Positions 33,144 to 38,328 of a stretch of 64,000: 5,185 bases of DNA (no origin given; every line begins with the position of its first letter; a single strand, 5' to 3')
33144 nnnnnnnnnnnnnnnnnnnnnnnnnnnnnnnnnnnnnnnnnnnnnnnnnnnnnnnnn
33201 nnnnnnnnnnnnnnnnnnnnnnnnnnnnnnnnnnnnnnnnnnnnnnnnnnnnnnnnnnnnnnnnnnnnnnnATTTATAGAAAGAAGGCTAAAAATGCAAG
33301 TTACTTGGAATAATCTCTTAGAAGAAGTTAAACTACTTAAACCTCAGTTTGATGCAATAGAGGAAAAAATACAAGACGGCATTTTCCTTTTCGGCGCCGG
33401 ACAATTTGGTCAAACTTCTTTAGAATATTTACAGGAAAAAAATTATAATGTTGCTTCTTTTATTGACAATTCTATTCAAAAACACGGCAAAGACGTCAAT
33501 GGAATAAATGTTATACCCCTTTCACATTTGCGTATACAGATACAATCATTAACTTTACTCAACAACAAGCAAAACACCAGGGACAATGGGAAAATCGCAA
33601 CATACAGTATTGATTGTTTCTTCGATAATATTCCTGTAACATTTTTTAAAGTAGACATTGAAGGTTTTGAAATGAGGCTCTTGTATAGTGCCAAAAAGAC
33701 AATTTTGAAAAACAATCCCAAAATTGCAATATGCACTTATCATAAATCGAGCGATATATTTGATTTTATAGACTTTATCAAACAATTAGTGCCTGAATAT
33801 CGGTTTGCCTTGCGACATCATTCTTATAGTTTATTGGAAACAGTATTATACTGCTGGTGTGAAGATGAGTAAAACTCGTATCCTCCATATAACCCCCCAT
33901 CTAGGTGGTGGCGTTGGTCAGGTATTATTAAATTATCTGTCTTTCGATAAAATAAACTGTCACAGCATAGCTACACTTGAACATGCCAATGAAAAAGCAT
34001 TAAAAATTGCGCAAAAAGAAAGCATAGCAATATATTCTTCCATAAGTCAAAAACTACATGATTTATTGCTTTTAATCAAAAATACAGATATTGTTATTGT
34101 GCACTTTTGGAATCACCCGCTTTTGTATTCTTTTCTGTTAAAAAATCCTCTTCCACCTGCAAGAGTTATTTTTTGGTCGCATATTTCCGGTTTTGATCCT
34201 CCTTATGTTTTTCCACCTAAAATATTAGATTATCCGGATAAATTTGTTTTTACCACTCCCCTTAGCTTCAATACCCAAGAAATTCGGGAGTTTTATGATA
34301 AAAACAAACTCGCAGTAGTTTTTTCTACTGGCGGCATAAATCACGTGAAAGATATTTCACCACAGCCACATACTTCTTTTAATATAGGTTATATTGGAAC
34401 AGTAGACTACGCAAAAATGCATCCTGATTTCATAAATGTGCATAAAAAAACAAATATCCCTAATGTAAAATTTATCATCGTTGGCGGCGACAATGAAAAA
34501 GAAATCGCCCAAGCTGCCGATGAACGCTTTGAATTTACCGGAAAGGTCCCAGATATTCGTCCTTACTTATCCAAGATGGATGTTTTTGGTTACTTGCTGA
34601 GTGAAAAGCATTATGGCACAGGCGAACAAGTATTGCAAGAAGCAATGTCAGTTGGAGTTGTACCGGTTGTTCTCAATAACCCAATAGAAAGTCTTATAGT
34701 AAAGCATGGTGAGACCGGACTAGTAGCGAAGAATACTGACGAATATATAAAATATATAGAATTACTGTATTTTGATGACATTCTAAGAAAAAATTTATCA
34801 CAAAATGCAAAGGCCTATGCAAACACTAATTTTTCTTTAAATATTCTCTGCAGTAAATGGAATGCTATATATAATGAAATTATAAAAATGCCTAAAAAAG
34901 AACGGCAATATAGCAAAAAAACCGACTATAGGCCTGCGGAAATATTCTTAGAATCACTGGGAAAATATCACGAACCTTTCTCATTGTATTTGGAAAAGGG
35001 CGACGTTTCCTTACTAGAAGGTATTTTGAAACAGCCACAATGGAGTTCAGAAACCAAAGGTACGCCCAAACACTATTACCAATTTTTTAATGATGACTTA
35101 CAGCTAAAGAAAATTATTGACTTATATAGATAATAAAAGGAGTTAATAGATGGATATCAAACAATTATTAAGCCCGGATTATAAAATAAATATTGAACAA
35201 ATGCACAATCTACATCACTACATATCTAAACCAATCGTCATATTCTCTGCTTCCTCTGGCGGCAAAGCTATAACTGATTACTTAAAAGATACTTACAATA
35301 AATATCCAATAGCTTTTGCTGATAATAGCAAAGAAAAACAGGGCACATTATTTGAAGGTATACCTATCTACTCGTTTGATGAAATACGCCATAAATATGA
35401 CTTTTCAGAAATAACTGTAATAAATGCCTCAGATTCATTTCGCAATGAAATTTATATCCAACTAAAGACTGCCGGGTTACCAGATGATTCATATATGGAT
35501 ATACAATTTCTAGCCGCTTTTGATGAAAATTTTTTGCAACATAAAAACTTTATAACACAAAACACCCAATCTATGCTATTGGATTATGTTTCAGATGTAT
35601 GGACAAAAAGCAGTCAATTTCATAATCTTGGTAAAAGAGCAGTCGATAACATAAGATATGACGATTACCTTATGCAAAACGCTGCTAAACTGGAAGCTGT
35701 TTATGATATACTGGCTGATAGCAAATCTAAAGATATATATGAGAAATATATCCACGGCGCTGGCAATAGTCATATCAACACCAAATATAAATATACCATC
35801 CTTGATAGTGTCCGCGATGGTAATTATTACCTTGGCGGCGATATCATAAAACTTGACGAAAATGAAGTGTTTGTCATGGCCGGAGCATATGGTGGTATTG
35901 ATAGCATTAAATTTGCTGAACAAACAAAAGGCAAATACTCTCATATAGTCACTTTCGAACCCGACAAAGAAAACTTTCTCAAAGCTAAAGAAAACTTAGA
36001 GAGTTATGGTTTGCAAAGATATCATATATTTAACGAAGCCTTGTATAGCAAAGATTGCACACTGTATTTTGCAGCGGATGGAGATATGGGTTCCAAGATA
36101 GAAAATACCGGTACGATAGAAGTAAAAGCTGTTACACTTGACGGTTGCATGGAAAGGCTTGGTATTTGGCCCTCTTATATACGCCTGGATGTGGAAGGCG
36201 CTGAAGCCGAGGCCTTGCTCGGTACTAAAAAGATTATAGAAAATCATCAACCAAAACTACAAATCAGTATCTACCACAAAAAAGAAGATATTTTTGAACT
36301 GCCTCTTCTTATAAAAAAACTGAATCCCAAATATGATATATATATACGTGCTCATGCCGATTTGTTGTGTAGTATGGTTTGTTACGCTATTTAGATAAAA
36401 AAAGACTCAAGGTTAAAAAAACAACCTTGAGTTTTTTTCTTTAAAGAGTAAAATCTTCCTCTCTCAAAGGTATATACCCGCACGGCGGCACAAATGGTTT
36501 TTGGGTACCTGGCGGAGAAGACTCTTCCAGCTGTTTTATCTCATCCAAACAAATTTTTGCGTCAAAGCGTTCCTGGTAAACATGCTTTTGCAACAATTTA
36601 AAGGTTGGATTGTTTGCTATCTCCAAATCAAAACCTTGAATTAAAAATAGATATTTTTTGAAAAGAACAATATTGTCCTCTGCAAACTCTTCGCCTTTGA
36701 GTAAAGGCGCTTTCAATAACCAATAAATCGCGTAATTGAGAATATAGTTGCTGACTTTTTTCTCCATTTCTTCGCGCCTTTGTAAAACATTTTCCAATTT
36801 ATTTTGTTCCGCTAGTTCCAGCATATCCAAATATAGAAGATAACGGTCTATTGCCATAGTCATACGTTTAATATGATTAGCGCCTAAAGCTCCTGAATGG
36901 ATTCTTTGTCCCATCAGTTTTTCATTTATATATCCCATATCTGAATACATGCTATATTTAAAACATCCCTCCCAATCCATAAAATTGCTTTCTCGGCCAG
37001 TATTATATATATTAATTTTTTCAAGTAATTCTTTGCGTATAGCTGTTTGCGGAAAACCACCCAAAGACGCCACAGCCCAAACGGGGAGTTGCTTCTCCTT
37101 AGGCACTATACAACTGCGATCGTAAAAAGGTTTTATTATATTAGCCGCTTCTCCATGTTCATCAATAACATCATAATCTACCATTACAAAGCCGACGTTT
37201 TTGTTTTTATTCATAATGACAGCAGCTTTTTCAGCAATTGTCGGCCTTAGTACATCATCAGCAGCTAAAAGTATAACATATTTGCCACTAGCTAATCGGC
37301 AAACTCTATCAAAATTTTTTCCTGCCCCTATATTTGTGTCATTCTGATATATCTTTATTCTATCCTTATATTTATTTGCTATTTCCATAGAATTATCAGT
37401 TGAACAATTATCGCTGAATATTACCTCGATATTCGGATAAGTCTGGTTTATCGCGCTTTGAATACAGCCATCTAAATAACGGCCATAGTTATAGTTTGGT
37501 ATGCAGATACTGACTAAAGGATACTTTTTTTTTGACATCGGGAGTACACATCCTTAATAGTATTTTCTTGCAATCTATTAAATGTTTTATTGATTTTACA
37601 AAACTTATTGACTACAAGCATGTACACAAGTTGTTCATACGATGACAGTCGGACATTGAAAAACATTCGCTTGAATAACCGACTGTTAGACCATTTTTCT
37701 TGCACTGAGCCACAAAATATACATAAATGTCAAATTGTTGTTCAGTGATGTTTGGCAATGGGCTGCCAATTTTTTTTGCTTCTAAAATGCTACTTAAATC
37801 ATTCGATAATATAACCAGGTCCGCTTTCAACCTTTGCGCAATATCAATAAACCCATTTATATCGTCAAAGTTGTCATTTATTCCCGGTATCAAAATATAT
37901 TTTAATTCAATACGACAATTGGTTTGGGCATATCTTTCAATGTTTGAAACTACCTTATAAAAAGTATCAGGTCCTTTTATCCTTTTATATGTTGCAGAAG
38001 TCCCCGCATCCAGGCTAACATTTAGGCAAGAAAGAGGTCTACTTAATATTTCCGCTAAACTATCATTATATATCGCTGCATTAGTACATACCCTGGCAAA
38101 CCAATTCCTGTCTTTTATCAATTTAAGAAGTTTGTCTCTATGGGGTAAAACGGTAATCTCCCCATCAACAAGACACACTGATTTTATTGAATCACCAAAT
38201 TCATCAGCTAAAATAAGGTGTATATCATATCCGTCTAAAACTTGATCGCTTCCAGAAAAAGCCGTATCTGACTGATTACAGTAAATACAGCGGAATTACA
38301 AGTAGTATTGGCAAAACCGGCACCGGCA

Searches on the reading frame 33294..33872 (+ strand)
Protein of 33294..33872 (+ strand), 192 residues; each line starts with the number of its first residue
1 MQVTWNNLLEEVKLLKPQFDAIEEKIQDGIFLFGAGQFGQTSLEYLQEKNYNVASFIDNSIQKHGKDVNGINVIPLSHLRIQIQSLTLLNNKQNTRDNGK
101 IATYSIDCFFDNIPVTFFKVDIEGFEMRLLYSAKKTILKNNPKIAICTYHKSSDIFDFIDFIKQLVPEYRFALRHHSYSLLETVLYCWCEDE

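Call 9: search_protein_families(library=ncbifam, proteins=[window:33294-33872:+], max_evalue=1e-8)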
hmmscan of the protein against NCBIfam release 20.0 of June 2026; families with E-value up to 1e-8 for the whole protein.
window:33294-33872:+ (192 aa): 0 families

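Call 52: search_protein_families(library=pfam, proteins=[window:33294-33872:+], max_evalue=0.001)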
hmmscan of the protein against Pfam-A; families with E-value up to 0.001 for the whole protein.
window:33294-33872:+ (192 aa): 2 families
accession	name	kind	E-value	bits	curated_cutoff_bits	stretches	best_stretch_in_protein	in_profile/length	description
PF05050.19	Methyltransf_21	-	1.6e-07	32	22.7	1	93-170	89-170/173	Methyltransferase FkbM domain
PF17836.7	PglD_N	-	0.00024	22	23.4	1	30-77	2-47/78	PglD N-terminal domain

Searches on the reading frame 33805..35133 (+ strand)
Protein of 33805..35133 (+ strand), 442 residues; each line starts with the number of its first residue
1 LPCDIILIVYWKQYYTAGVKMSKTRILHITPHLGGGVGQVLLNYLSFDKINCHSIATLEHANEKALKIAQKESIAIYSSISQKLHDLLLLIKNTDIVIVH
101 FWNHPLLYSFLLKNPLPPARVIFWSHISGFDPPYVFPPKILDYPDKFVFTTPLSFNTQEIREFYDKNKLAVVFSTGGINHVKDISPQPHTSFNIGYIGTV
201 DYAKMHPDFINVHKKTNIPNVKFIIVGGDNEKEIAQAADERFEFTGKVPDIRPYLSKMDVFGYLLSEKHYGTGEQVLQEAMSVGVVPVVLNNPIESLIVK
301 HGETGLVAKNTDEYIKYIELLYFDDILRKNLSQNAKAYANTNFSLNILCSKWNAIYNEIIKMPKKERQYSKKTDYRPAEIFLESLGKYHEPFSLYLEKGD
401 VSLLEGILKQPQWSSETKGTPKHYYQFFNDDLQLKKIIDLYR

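Call 9: search_protein_families(library=ncbifam, proteins=[window:33805-35133:+], max_evalue=1e-8)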
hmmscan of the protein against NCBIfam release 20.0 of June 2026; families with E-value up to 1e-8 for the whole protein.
window:33805-35133:+ (442 aa): 1 family
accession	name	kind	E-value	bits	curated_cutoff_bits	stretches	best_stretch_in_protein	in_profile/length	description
TIGR03087.1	stp1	hypoth_equivalog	7.8e-12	45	316.65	1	215-347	254-385/397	TIGR03087 family PEP-CTERM/XrtA system glycosyltransferase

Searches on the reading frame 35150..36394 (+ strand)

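Call 10: search_protein_families(library=pfam, proteins=[window:35150-36394:+], max_evalue=0.0001)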
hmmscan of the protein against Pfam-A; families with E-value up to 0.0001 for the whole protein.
window:35150-36394:+ (414 aa): 1 family
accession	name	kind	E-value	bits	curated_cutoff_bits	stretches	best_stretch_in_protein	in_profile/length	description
PF05050.19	Methyltransf_21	-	1.7e-11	45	22.7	1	246-385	4-163/173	Methyltransferase FkbM domain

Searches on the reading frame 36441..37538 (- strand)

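Call 7: search_protein_families(library=ncbifam, proteins=[window:36441-37538:-], max_evalue=0.00001)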
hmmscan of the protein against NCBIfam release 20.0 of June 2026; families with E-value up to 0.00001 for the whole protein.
window:36441-37538:- (365 aa): 12 families
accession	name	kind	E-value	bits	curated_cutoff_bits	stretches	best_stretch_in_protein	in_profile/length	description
NF047683.1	TeichurnBiosyTuaG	equivalog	4.7e-21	75.6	400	1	4-132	3-133/252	teichuronic acid biosynthesis protein TuaG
NF007482.0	PRK10073.1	equivalog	7.1e-17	61.4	423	1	4-115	3-115/334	glycosyltransferase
NF053739.1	GlytfEpsEBac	equivalog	1.1e-16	60.6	450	1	7-148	1-146/265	glycosyltransferase EpsE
TIGR03937.1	PgaC_IcaA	equivalog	3.8e-13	49.2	422.3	1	2-118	40-159/407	poly-beta-1,6-N-acetyl-D-glucosamine synthase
TIGR03111.1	glyc2_xrt_Gpos1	hypoth_equivalog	4.1e-13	48.9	363.95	1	3-125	45-176/439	TIGR03111 family XrtG-associated glycosyltransferase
NF050050.1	ProtGlycPglI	equivalog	7.9e-10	38.6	500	1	7-245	2-232/306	GalNAc(5)-diNAcBac-PP-undecaprenol beta-1,3-glucosyltransferase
TIGR04283.1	glyco_like_mftF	equivalog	4.8e-09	36.1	182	1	9-116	1-105/221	TIGR04283 family arsenosugar biosynthesis glycosyltransferase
NF007453.0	PRK10018.1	equivalog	1.3e-08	34.8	382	1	4-101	3-103/280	colanic acid biosynthesis glycosyltransferase WcaA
TIGR04017.1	WcaA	equivalog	5.3e-08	32.8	495.75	1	5-101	3-102/279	colanic acid biosynthesis glycosyltransferase WcaA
NF041394.1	GtaseAglG_Halo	equivalog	1.7e-06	27.6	440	1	9-106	3-104/304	glucosyl-dolichyl phosphate glucuronosyltransferase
NF038299.1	EPS_HpsN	equivalog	4e-06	26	425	1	7-119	1-116/317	hormogonium polysaccharide biosynthesis glycosyltransferase HpsN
NF041875.1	EPS_EpsD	equivalog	4.7e-06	26.2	370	1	9-100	1-95/325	exopolysaccharide biosynthesis glycosyltransferase EpsD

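Call 8: search_protein_families(library=pfam, proteins=[window:36441-37538:-], max_evalue=0.0001)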
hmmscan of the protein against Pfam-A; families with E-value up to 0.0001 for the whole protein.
window:36441-37538:- (365 aa): 3 families
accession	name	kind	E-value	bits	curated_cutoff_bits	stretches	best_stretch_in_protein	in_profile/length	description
PF00535.33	Glycos_transf_2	-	3.3e-26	92.7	23.3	1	10-129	1-123/168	Glycosyl transferase family 2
PF13641.12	Glyco_tranf_2_3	-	2.9e-09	37.7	27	1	9-122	3-123/230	Glycosyltransferase like family 2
PF10111.15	Glyco_tranf_2_2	-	8.5e-05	22.6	27.3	0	11-128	4-130/276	Glycosyltransferase like family 2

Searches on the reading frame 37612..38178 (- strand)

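Call 7: search_protein_families(library=ncbifam, proteins=[window:37612-38178:-], max_evalue=0.00001)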
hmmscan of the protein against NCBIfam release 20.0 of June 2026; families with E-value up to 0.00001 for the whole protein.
window:37612-38178:- (188 aa): 4 families
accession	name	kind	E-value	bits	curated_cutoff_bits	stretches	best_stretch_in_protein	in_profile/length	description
TIGR02666.1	moaA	equivalog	2.8e-07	29.8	284.05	1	29-121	95-187/336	GTP 3',8-cyclase MoaA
TIGR04317.1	W_rSAM_matur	equivalog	1.9e-06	27.2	380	1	6-128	60-185/349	tungsten cofactor oxidoreductase radical SAM maturase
TIGR03470.1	HpnH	equivalog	4.9e-06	25.8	225.05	0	4-126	79-199/318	adenosyl-hopene transferase HpnH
TIGR03962.1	mycofact_rSAM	equivalog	7.7e-06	25.3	265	1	5-160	65-217/339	mycofactocin radical SAM maturase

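Call 8: search_protein_families(library=pfam, proteins=[window:37612-38178:-], max_evalue=0.0001)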
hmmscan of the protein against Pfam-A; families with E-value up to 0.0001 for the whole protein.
window:37612-38178:- (188 aa): 1 family
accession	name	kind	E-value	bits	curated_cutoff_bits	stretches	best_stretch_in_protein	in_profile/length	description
PF04055.27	Radical_SAM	-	8.5e-09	36.2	29.5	1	3-105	51-160/166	Radical SAM superfamily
